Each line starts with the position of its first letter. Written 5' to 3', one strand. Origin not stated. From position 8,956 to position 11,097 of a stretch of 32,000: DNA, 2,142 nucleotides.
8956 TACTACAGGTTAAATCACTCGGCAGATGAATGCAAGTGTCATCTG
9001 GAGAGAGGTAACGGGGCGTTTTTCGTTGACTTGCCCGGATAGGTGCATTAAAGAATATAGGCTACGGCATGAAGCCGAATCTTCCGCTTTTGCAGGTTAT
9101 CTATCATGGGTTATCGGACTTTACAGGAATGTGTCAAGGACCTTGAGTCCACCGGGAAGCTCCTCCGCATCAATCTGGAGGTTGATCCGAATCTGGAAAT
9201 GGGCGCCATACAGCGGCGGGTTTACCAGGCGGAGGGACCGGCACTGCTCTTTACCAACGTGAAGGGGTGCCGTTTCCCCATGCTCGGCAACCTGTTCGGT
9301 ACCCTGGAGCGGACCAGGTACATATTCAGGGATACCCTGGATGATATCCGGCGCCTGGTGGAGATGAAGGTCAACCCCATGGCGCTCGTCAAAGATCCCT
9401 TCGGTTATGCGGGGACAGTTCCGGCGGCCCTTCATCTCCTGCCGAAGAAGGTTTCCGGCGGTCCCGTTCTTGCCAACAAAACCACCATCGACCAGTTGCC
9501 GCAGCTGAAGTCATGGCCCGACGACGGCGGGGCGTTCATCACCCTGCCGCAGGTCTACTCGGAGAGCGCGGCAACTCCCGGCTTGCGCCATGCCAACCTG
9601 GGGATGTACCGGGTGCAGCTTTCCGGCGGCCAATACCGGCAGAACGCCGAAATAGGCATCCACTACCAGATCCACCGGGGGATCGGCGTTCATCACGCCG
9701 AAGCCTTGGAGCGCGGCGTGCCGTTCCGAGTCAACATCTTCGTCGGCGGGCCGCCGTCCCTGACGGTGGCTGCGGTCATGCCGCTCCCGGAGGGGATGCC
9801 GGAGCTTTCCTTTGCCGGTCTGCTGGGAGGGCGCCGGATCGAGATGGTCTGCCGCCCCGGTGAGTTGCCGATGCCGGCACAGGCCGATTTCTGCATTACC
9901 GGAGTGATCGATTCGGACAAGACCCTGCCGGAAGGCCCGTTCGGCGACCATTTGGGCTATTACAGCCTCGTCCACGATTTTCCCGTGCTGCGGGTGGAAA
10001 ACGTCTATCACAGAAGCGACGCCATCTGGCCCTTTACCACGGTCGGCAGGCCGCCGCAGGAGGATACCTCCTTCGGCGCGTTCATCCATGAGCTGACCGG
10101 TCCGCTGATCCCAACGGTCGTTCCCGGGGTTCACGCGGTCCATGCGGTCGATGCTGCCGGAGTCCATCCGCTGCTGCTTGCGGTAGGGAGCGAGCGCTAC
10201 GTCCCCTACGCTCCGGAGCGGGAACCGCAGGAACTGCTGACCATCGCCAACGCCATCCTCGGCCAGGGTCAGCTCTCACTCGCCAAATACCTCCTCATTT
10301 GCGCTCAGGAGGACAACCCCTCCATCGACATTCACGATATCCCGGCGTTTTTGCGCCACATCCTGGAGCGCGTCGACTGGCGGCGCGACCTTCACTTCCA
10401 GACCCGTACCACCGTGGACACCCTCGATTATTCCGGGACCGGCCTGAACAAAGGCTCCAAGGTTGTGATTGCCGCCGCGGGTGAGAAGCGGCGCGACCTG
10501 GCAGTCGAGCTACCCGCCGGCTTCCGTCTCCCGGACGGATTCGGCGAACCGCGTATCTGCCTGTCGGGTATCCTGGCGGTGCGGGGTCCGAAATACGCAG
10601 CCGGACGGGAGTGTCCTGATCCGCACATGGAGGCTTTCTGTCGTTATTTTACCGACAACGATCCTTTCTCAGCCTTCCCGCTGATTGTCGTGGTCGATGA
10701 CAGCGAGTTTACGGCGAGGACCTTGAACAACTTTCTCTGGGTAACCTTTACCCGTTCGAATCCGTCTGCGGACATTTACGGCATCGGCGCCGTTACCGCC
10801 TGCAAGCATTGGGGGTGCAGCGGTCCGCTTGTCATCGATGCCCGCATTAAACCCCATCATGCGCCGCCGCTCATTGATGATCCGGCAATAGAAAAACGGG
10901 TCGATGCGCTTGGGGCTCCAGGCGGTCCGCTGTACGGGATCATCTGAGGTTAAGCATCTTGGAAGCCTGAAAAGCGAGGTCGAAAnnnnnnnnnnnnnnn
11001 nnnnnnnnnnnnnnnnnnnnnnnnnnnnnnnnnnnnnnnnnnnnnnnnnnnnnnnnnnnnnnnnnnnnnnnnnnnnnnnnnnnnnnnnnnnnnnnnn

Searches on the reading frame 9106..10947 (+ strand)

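Call 3: search_protein_families(library=pfam, proteins=[window:9106-10947:+], max_evalue=0.01)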
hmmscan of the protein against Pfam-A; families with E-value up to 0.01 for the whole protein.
window:9106-10947:+ (613 aa): 3 families
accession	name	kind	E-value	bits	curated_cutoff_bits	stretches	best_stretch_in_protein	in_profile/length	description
PF01977.22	UbiD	-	4.4e-64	215.9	23.3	1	124-316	19-206/206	3-octaprenyl-4-hydroxybenzoate carboxy-lyase Rift-related domain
PF20696.2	UbiD_C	-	2.1e-37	128.4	24.2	1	323-457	3-127/127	3-octaprenyl-4-hydroxybenzoate carboxy-lyase C-terminal domain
PF20695.2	UbiD_N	-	2.7e-25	88.7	24.3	1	11-86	2-76/78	3-octaprenyl-4-hydroxybenzoate carboxy-lyase N-terminal domain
